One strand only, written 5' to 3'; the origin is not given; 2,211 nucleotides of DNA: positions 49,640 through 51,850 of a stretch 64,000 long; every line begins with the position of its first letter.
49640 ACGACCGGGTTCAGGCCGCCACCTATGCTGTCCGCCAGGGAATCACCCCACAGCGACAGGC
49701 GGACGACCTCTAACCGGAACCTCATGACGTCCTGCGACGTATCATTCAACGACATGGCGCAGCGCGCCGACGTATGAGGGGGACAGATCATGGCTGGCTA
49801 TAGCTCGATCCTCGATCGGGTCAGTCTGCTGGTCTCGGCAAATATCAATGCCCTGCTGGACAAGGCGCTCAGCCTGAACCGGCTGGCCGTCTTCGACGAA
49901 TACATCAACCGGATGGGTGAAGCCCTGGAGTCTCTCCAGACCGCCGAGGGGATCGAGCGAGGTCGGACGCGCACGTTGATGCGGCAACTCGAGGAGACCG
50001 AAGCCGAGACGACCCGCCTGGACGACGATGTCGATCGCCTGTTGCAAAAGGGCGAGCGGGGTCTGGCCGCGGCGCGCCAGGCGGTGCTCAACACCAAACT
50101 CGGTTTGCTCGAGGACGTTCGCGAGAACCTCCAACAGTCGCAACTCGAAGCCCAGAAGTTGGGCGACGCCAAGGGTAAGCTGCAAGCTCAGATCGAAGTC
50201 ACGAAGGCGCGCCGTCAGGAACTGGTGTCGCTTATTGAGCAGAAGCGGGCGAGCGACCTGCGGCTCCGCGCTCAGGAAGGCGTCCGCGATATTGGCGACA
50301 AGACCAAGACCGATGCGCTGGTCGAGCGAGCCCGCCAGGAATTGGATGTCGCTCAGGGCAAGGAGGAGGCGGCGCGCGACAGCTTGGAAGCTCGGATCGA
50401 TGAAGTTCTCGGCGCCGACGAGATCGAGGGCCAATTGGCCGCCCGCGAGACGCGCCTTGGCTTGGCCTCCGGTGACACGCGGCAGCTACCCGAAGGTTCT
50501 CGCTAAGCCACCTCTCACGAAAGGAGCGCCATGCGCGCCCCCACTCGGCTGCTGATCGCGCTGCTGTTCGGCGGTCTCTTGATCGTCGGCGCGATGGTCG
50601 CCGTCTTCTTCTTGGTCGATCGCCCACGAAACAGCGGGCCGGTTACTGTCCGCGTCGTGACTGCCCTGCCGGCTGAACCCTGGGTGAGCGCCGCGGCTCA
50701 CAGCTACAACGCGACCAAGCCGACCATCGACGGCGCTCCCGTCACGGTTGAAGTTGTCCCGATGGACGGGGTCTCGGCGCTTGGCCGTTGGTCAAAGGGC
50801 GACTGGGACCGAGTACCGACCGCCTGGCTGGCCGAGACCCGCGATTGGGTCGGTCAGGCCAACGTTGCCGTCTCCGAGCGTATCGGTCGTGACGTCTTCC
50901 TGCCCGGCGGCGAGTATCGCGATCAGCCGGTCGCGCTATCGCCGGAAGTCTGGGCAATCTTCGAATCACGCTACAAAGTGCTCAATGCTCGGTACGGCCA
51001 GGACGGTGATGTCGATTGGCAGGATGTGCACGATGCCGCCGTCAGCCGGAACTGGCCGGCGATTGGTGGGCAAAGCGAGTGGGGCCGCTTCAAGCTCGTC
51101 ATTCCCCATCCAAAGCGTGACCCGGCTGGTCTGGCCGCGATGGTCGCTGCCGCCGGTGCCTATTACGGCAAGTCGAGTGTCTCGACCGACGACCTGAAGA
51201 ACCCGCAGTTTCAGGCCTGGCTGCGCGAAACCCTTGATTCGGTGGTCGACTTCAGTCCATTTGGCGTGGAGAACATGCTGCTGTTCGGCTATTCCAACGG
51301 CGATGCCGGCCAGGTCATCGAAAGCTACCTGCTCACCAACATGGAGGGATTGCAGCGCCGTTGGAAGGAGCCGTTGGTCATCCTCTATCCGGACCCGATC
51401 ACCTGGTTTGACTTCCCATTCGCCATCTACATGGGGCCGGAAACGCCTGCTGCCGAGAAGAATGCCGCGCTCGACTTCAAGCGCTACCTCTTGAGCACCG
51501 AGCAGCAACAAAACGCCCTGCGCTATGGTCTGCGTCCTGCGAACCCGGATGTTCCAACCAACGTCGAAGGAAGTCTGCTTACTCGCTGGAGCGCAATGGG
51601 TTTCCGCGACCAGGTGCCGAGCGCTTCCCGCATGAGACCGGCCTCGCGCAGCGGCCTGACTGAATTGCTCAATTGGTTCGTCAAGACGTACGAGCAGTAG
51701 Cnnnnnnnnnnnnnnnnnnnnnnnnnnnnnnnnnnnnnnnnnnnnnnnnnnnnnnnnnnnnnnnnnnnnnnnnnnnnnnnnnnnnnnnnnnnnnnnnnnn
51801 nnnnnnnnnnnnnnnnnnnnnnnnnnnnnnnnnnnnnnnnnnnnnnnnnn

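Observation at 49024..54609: PspA (IM30) operon with an unusual partner set, flanked by an orphan NarL-type regulator and a GlsB-type stress protein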

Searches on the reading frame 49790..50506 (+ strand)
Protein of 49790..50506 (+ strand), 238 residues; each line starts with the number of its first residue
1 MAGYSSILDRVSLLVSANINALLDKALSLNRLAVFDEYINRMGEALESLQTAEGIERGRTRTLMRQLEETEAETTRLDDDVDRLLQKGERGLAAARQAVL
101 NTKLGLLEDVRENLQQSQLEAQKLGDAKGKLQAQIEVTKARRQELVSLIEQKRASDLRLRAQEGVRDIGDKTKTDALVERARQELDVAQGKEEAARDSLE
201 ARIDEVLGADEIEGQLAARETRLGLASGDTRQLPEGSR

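Call 3: search_protein_families(library=pfam, proteins=[window:49790-50506:+], max_evalue=0.1)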
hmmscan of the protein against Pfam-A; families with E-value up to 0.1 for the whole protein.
window:49790-50506:+ (238 aa): 2 families
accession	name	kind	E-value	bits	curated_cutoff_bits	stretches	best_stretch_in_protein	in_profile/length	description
PF04012.17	PspA_IM30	-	0.00039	20.5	33.9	1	6-154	1-147/220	PspA/IM30 family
PF06511.16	T3SS_TC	-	0.033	14.1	25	1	117-206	14-103/355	Type III secretion systems tip complex components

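Call 4: search_protein_families(library=ncbifam, proteins=[window:49790-50506:+], max_evalue=0.1)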
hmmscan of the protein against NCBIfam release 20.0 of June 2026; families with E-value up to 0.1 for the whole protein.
window:49790-50506:+ (238 aa): 2 families
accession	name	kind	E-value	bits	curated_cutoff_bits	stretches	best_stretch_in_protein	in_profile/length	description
TIGR02977.1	phageshock_pspA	equivalog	1.6e-06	28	242.95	1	6-220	2-214/219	phage shock protein PspA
NF007974.0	PRK10698.1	equivalog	9.3e-05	22.2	336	1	7-222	3-216/222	phage shock protein PspA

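Call 5: find_homologous_proteins(query=window:49790-50506:+)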
Query window:49790-50506:+ (238 aa): 47 proteins with E <= 0.001 among 6409 candidates.
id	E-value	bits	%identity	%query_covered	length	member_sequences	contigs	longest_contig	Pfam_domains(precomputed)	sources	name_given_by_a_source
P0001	4.0e-134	463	100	100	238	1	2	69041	-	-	-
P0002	1.9e-120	418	89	100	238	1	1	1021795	-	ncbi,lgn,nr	ncbi:MAG: phage shock protein A [Dehalococcoidia bacterium]|nr:MAG: phage shock protein A [Dehalococ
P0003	9.4e-120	416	89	100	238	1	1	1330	-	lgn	-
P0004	1.6e-118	412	88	100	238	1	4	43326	-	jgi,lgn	jgi:phage shock protein A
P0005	6.2e-118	410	88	100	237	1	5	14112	-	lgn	-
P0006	1.0e-116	406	87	100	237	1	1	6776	-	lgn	-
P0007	9.9e-116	403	88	100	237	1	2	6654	-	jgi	jgi:phage shock protein A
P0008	9.5e-114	397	84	100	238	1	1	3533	-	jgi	jgi:phage shock protein A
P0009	1.7e-110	386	83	100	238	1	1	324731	-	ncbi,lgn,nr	ncbi:MAG: hypothetical protein NZ773_04990 [Dehalococcoidia bacterium]|nr:hypothetical protein [Deha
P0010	1.3e-109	383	82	100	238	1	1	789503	-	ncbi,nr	ncbi:MAG: hypothetical protein RMM58_02290 [Chloroflexota bacterium]|nr:hypothetical protein [Chloro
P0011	2.2e-105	369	80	100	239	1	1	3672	-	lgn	-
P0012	9.6e-105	367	80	99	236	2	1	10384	-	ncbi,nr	ncbi:MAG: hypothetical protein K6U89_12760 [Chloroflexi bacterium]|nr:hypothetical protein [Chlorofl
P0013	5.8e-98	345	78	95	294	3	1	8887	-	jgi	jgi:hypothetical protein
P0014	5.2e-94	332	72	100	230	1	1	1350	-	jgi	-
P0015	9.1e-94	331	72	100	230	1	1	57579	PF04012.18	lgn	-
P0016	2.9e-80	287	65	99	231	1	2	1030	PF04012.18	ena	-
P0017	1.3e-74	269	61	99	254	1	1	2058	PF04012.18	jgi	jgi:phage shock protein A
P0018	8.1e-74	266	61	99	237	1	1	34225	PF04012.18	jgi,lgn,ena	-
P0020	3.3e-73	264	61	99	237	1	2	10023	PF04012.18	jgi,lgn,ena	jgi:phage shock protein A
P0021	5.1e-73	264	60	99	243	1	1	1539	PF04012.18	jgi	jgi:phage shock protein A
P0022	5.2e-73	264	63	94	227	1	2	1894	PF04012.18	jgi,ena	-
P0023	6.9e-73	263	60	100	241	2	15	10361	PF04012.18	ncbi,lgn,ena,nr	ncbi:MAG: hypothetical protein M1401_07370 [Chloroflexi bacterium]|nr:hypothetical protein [Chlorofl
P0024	1.0e-72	263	59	99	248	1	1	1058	PF04012.18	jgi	jgi:phage shock protein A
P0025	2.6e-72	261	61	100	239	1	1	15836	PF04513.18,PF04012.18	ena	-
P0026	4.4e-72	261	60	99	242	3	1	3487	PF04012.18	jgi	jgi:phage shock protein A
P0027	5.3e-72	260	60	94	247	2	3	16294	PF04012.18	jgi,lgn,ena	-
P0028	2.7e-71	258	58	98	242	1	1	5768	PF04012.18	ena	-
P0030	4.2e-71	257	59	99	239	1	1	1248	PF04012.18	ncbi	-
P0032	1.6e-70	255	57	99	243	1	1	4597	PF04012.18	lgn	-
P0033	1.8e-70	255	58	99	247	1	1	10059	PF04012.18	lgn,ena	-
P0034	1.8e-70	255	59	96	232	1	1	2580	PF04012.18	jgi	jgi:phage shock protein A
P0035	1.9e-70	255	58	100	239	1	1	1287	PF04513.18,PF04012.18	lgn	-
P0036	1.4e-69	252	58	99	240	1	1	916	PF04012.18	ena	-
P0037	2.7e-69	251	58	94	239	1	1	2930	PF04012.18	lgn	-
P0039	4.5e-69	251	56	98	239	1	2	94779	PF04012.18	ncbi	ncbi:MAG: PspA/IM30 family protein [Chloroflexota bacterium]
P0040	1.0e-68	250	57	99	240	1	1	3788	PF04012.18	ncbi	-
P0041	1.8e-68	249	59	94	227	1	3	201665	PF04012.18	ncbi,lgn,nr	ncbi:MAG: hypothetical protein M1136_03640 [Chloroflexi bacterium]|nr:hypothetical protein [Chlorofl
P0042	5.1e-67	244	57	99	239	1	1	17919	PF04012.18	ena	-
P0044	1.2e-61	226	62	80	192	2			PF04012.18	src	-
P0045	4.3e-59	218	51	94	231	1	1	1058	PF04012.18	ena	-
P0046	8.5e-56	207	51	94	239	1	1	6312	PF04012.18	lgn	-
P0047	1.5e-39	154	44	99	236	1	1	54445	-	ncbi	-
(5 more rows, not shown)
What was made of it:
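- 49790..50506 (+): Divergent PspA/IM30 (ESCRT-III-type) protein, 238 aa, soluble. The word-indexed search found 47 homologues; every one that carries a taxon label is from Chloroflexota or Dehalococcoidia (call 5).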

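Call 7: find_encoding_contigs(protein=P0047, flank=8000, max_places=2)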
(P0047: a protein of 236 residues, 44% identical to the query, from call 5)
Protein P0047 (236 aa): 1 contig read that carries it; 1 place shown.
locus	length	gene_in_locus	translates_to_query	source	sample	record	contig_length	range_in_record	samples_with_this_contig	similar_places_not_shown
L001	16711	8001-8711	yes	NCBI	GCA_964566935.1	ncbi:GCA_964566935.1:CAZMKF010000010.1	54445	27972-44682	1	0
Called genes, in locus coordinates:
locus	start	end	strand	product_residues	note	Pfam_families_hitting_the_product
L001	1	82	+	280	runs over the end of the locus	PF00528:BPD_transp_1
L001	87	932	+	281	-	PF00528:BPD_transp_1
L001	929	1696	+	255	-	PF00005:ABC_tran, PF13304:AAA_21 (faint)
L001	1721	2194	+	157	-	PF04299:FMN_bind_2 (weak), PF01243:PNPOx_N, PF12900:Pyridox_ox_2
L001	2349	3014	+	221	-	PF01895:PhoU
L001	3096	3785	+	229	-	PF07314:Lit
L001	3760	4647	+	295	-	PF05949:DUF881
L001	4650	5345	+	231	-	PF05949:DUF881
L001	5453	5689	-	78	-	PF09723:Zn_ribbon_8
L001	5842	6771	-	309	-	PF02826:2-Hacid_dh_C (weak), PF03446:NAD_binding_2, PF14833:NAD_binding_11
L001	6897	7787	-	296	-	PF09754:PAC2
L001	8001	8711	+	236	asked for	-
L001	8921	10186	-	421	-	PF02812:ELFV_dehydrog_N, PF00208:ELFV_dehydrog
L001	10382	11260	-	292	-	PF01966:HD (weak)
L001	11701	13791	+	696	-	PF04851:ResIII, PF00270:DEAD, PF00271:Helicase_C, PF00156:Pribosyltran (faint)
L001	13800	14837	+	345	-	PF02481:DNA_processg_A, PF18306:LDcluster4 (weak)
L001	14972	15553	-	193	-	-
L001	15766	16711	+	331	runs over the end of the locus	PF13280:WYL, PF25583:WCX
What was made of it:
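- One close PspA relative (L001, 44% identity) has none of the partners nearby (call 7).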

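Call 8: find_encoding_contigs(protein=P0039, flank=8000, max_places=2)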
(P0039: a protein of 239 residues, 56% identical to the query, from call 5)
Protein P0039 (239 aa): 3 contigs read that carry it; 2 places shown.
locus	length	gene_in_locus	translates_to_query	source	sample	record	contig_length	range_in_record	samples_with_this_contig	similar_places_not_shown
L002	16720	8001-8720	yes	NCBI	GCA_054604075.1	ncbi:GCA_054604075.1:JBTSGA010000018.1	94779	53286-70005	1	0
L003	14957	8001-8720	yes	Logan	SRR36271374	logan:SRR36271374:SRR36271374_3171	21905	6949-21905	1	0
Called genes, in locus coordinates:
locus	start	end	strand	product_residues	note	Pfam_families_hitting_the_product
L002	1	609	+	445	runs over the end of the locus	PF01523:PmbA_TldD_1st, PF19289:PmbA_TldD_3rd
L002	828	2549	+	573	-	PF00795:CN_hydrolase, PF02540:NAD_synthase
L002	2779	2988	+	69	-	-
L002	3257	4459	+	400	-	PF01875:Memo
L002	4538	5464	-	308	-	PF02826:2-Hacid_dh_C (weak), PF03446:NAD_binding_2, PF14833:NAD_binding_11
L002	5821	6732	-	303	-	PF09754:PAC2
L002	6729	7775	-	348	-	PF01263:Aldose_epim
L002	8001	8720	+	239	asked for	PF04012:PspA_IM30 (weak)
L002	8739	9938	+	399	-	PF13531:SBP_bac_11 (weak)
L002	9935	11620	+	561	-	PF13531:SBP_bac_11, PF00092:VWA, PF13519:VWA_2, PF13768:VWA_3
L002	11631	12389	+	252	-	-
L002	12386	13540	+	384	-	PF13433:Peripla_BP_5 (faint), PF13458:Peripla_BP_6, PF01094:ANF_receptor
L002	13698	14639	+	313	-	-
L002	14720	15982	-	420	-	PF02812:ELFV_dehydrog_N, PF00208:ELFV_dehydrog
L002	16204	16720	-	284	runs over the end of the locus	PF01966:HD (weak)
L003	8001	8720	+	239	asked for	PF04012:PspA_IM30 (weak)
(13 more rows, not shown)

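Call 9: find_encoding_contigs(protein=P0041, flank=8000, max_places=2)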
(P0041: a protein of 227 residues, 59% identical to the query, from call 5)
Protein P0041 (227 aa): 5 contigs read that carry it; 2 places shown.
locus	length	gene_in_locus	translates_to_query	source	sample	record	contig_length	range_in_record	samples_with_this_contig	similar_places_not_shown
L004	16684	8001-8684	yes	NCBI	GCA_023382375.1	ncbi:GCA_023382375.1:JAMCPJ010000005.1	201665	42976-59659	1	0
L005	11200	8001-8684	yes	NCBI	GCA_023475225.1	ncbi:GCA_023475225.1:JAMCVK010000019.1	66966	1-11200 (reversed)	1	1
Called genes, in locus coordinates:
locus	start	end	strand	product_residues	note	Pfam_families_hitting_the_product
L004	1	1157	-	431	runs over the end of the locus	PF19289:PmbA_TldD_3rd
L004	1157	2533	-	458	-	PF19289:PmbA_TldD_3rd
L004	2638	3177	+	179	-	PF01844:HNH, PF14279:HNH_5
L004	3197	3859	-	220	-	PF01370:Epimerase (weak), PF02254:TrkA_N, PF03807:F420_oxidored (faint), PF13241:NAD_binding_7 (weak), PF13460:NAD_binding_10 (weak), PF02080:TrkA_C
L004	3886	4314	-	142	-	PF02254:TrkA_N, PF03721:UDPG_MGDP_dh_N (weak)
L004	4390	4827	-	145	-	PF00582:Usp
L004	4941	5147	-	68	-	-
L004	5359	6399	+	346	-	PF00512:HisKA, PF02518:HATPase_c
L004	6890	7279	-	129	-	PF01909:NTP_transf_2, PF18765:Polbeta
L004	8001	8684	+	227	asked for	PF04012:PspA_IM30 (weak)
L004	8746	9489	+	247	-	-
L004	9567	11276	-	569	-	PF02730:AFOR_N, PF01314:AFOR_C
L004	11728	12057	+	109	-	PF00403:HMA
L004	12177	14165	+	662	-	PF03063:Prismane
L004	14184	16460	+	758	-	PF18537:CODH_A_N, PF03598:CdhC, PF19436:ACS_CODH_B_C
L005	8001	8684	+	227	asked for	PF04012:PspA_IM30 (weak)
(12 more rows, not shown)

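Call 20: find_related_loci(query=A2, collection=genome_contigs, flank=8000)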
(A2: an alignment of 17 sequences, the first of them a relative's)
Query A2 (238 aa) in genome_contigs; peptide patterns used: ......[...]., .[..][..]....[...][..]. (x = any residue, [..] = any of these).
599 stretches matched a pattern (row limit reached: there are more); 2 encode a relative of the query (tblastn E <= 1e-3); 2 distinct loci.
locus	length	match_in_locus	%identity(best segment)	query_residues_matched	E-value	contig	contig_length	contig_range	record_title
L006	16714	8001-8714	89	1-238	9e-136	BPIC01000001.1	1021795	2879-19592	MAG: Dehalococcoidia bacterium KatS3mg060 DNA, contig_15840, whole genome shotgun sequence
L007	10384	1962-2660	80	1-235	6e-118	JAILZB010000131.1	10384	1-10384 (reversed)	MAG: Chloroflexota bacterium isolate HOT.Cluster.3 Contig132, whole genome shotgun sequence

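Call 43: search_solved_structures(query=A2, max_evalue=0.01)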
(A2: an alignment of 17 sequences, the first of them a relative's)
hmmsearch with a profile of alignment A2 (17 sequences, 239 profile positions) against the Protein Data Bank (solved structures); distinct sequences matched with E-value up to 0.01: 4.
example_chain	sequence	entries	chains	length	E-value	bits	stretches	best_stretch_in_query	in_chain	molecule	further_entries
6zvr_B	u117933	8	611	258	1.3e-05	28.4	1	7-236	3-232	Vipp1 | Phage shock protein A, PspA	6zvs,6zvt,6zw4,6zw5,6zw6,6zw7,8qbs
8qbw_A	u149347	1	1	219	0.00023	24.3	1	7-224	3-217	Phage shock protein A, PspA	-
8qbv_A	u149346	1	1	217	0.001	22.2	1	7-223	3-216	Membrane-associated protein Vipp1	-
8qbr_A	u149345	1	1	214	0.0015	21.6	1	7-219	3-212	Membrane-associated protein Vipp1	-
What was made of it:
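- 49790..50506 (+): The family profile matches Vipp1/PspA structures full-length at E=1.3e-5 (call 43).
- On PspA/IM30/Vipp1 (PF04012, ESCRT-III superfamily): The family profile A2 matches 6zvr Vipp1/PspA over residues 7-236 to 3-232 at E=1.3e-5 (call 43).
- The PspA family profile aligns full-length to solved Vipp1/PspA (call 43).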

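Call 64: find_encoding_contigs(protein=P0015, flank=8000, max_places=1)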
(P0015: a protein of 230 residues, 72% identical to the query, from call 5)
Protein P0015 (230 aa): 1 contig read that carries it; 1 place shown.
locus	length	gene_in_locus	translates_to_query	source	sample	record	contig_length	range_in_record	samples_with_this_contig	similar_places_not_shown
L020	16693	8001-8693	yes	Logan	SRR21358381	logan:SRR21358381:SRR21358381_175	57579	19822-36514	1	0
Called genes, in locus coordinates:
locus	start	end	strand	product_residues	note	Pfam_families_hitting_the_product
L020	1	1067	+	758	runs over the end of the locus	PF13567:DUF4131, PF03772:Competence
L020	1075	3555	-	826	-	PF00989:PAS, PF08448:PAS_4, PF13426:PAS_9, PF00989:PAS, PF08447:PAS_3, PF13426:PAS_9, PF00989:PAS, PF08447:PAS_3, +6 more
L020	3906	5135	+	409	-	PF22494:choice_anch_I (faint), PF02239:Cytochrom_D1 (faint), PF10282:Lactonase (weak), PF21783:YNCE (weak), PF24684:Vgb_lyase (weak), PF21783:YNCE, PF25174:Beta-prop_THOC3, PF10282:Lactonase (weak), +3 more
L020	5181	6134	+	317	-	-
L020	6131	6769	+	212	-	PF04203:Sortase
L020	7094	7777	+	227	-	PF00072:Response_reg, PF04545:Sigma70_r4 (faint), PF00196:GerE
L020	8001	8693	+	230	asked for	PF04012:PspA_IM30 (faint)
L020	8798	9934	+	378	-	PF13531:SBP_bac_11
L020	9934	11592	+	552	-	PF13531:SBP_bac_11, PF13416:SBP_bac_8 (weak), PF05762:VWA_CoxE (weak), PF00092:VWA, PF13519:VWA_2, PF13768:VWA_3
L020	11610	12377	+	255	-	-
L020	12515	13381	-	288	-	PF00296:Bac_luciferase (weak)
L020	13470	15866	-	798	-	PF17764:PriA_3primeBD, PF00270:DEAD, PF04851:ResIII, PF18319:Zn_ribbon_PriA (weak), PF00271:Helicase_C (weak), PF18074:PriA_C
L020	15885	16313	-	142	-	PF01245:Ribosomal_L19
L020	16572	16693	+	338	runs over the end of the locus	-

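Call 69: search_protein_families(library=padloc, proteins=[window:49790-50506:+], max_evalue=0.001)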
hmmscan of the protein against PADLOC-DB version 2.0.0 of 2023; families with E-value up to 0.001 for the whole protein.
window:49790-50506:+ (238 aa): 0 families

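Call 70: search_protein_families(library=pfam, proteins=[L002:13698-14639:+], max_evalue=0.01)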
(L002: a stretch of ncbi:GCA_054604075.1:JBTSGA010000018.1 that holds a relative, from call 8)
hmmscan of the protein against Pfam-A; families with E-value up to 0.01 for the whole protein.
L002:13698-14639:+ (313 aa): 2 families
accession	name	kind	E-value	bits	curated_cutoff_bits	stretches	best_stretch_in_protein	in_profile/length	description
PF02230.22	Abhydrolase_2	-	4.4e-05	23.9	23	1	77-208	8-153/217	Phospholipase/Carboxylesterase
PF00561.26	Abhydrolase_1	-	0.00016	21.9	25.8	0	85-203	2-119/245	alpha/beta hydrolase fold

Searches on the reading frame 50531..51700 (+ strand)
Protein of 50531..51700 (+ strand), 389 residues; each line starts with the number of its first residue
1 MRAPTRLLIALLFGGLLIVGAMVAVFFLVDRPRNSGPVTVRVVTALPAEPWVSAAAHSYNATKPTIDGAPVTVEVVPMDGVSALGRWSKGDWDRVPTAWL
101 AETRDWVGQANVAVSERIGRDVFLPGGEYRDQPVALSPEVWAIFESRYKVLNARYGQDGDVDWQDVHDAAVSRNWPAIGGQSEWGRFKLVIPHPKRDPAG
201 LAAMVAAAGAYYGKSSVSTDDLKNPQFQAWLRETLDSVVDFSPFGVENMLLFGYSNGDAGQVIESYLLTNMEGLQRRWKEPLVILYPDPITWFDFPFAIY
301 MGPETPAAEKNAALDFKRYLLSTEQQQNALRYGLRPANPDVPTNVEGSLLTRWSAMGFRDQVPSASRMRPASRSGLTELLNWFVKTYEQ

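Call 3: search_protein_families(library=pfam, proteins=[window:50531-51700:+], max_evalue=0.1)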
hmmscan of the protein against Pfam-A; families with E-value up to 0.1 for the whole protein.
window:50531-51700:+ (389 aa): 2 families
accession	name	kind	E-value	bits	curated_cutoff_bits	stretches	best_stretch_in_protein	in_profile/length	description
PF13416.11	SBP_bac_8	-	4.3e-06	27.2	27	1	280-345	205-269/279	Bacterial extracellular solute-binding protein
PF13531.11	SBP_bac_11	-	5.7e-06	26.7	25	1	158-335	91-227/227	Bacterial extracellular solute-binding protein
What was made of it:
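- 50531..51700 (+): N-terminally TM-anchored extracytoplasmic solute-binding-fold protein, 389 aa. SBP_bac_8 and SBP_bac_11 just above cut-off (call 3).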

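Call 4: search_protein_families(library=ncbifam, proteins=[window:50531-51700:+], max_evalue=0.1)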
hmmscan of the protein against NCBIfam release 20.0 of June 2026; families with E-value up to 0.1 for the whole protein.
window:50531-51700:+ (389 aa): 1 family
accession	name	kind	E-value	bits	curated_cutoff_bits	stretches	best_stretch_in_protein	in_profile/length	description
NF045705.1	SurfProtP46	equivalog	0.067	11.9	800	1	234-271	223-259/412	surface antigen P46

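Call 45: search_solved_structures(query=window:50531-51700:+, max_evalue=1)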
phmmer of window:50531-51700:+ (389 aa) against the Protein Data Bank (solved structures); distinct sequences matched with E-value up to 1: 0.

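Call 69: search_protein_families(library=padloc, proteins=[window:50531-51700:+], max_evalue=0.001)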
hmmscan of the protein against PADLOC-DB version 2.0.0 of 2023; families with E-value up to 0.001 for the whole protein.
window:50531-51700:+ (389 aa): 0 families
